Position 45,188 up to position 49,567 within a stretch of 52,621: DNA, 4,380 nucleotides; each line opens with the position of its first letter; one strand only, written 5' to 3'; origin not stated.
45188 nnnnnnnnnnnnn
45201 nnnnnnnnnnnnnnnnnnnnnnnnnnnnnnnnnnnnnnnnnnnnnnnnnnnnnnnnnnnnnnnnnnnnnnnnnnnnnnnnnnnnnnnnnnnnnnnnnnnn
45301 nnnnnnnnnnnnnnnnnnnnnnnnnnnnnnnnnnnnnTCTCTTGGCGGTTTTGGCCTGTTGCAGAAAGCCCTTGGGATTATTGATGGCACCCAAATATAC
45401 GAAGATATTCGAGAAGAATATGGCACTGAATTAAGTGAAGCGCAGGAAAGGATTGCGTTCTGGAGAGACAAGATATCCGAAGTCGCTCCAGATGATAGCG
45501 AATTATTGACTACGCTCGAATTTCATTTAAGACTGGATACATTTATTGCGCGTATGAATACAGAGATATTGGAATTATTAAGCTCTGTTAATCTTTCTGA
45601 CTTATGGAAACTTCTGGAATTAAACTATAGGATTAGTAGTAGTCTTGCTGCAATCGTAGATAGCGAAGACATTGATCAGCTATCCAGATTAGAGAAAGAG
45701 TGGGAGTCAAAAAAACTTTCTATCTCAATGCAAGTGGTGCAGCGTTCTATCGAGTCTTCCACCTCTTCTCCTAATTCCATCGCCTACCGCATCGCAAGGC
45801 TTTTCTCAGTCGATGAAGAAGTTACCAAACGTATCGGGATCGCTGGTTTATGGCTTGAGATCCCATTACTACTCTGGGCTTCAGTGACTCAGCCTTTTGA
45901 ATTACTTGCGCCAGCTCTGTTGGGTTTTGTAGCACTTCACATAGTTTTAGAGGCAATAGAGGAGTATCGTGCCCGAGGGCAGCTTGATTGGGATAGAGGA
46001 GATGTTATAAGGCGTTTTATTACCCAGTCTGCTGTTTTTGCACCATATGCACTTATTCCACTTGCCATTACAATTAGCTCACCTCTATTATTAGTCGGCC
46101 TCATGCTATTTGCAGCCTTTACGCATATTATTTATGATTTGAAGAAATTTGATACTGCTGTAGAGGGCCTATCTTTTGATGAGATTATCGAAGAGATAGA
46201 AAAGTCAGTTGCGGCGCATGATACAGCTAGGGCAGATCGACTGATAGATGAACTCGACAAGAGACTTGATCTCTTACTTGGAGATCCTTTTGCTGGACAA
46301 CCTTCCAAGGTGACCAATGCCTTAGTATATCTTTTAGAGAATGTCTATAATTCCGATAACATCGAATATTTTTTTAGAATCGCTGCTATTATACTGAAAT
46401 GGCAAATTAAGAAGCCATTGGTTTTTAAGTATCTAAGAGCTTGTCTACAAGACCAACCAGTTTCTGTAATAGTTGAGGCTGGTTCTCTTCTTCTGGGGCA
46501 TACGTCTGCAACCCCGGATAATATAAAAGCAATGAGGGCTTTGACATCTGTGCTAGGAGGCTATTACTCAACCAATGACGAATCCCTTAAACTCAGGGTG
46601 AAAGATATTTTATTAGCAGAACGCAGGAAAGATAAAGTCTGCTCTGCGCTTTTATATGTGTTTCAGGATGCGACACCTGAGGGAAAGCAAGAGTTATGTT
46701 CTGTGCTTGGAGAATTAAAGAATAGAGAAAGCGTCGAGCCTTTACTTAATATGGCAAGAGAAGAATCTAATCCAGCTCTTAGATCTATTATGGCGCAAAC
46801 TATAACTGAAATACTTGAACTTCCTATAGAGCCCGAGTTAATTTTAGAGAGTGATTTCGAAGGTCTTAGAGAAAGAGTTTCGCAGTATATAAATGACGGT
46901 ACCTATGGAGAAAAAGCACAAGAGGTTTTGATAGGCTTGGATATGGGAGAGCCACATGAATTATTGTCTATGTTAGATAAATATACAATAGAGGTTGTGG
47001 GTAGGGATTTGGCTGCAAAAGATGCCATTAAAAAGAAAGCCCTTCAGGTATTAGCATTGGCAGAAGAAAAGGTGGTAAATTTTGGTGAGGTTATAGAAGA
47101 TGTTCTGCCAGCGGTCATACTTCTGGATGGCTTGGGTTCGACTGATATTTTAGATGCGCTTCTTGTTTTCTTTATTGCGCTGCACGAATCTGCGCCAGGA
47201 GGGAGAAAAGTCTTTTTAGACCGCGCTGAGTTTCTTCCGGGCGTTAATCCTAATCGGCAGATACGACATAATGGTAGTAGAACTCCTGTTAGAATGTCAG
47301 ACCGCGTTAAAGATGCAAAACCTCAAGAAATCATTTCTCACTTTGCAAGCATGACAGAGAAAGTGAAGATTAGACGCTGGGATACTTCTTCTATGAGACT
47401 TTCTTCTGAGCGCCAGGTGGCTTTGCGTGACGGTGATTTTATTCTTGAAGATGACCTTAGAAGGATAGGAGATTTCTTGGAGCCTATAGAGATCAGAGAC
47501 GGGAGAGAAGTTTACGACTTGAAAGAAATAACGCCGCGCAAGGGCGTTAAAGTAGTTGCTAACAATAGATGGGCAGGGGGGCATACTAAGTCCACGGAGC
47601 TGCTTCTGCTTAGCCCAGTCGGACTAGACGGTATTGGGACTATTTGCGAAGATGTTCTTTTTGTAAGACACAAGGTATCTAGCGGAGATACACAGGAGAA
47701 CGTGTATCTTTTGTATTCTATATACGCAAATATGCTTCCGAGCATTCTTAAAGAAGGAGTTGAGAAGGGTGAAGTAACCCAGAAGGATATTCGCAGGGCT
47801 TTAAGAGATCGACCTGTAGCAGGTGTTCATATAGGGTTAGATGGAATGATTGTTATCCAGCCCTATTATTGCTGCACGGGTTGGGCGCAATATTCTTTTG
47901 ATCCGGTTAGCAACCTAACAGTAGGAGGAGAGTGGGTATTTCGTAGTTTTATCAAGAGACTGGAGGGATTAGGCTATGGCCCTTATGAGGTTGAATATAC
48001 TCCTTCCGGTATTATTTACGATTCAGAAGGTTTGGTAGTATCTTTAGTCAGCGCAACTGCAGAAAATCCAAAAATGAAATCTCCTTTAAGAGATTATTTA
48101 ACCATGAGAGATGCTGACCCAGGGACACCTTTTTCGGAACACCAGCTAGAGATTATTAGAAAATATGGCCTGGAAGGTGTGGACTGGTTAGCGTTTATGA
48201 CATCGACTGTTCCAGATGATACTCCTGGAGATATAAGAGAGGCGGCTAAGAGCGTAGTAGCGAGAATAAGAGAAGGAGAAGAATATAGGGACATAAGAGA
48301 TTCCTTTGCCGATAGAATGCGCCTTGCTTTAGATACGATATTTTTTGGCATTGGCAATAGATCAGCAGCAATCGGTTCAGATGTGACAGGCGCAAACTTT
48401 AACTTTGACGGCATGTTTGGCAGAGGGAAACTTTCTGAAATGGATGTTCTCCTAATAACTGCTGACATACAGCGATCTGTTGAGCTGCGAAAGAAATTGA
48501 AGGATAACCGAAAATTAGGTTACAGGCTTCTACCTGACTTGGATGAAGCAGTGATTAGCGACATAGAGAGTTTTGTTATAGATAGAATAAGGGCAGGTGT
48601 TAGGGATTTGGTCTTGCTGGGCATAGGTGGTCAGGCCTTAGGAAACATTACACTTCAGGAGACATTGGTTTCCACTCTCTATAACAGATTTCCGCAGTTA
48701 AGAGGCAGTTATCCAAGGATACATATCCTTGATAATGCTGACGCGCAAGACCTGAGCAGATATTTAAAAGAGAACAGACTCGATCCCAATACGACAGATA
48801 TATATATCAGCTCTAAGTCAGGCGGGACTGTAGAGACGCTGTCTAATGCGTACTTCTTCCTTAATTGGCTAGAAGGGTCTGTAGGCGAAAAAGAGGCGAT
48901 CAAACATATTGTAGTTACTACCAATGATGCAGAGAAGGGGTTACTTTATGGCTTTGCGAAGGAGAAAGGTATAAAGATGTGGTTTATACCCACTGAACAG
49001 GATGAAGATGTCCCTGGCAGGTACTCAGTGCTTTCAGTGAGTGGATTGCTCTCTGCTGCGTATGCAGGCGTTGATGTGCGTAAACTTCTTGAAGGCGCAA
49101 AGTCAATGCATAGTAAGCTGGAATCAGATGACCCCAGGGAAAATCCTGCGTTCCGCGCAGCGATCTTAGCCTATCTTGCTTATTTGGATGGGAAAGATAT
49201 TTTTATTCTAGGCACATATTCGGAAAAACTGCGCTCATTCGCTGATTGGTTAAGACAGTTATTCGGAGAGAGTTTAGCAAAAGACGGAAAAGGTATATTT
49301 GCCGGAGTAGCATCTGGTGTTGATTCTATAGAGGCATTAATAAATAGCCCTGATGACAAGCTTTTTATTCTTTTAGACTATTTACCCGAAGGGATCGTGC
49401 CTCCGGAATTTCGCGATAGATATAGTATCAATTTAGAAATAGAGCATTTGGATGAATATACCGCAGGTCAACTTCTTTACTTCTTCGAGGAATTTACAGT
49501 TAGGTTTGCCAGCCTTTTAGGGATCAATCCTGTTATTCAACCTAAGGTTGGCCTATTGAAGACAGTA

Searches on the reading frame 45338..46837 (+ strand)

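Call 88: search_protein_families(library=pfam, proteins=[window:45338-46837:+], max_evalue=0.01)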
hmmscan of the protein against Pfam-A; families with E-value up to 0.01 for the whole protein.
window:45338-46837:+ (500 aa): 1 family
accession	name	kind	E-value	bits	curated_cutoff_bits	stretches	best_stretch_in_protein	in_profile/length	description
PF13646.12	HEAT_2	-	1.1e-05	26.1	27.7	1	437-490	3-56/88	HEAT repeats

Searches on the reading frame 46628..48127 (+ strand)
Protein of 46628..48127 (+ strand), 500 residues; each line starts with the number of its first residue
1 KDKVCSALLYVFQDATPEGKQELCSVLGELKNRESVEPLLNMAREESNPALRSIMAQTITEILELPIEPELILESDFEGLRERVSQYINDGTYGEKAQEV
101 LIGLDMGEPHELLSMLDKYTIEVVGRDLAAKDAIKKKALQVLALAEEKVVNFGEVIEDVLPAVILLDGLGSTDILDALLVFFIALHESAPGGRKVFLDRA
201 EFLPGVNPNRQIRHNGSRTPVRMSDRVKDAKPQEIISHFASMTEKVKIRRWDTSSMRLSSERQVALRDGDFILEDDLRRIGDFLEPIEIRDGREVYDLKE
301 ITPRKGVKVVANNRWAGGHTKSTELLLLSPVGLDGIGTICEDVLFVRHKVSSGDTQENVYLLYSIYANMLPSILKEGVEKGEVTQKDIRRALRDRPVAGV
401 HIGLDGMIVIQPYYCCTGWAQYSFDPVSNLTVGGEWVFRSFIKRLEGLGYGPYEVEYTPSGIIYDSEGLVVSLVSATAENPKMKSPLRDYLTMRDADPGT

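Call 88: search_protein_families(library=pfam, proteins=[window:46628-48127:+], max_evalue=0.01)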
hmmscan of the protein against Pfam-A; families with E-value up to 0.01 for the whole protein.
window:46628-48127:+ (500 aa): 1 family
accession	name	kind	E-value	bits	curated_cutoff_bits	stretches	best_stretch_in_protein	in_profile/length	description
PF13646.12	HEAT_2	-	0.00029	21.5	27.7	1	7-61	3-57/88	HEAT repeats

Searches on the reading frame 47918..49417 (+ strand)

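Call 88: search_protein_families(library=pfam, proteins=[window:47918-49417:+], max_evalue=0.01)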
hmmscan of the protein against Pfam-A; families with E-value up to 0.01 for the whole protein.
window:47918-49417:+ (500 aa): 1 family
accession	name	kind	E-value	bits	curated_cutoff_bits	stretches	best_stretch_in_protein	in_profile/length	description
PF00342.24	PGI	-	7.4e-22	78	22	1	227-455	95-308/486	Phosphoglucose isomerase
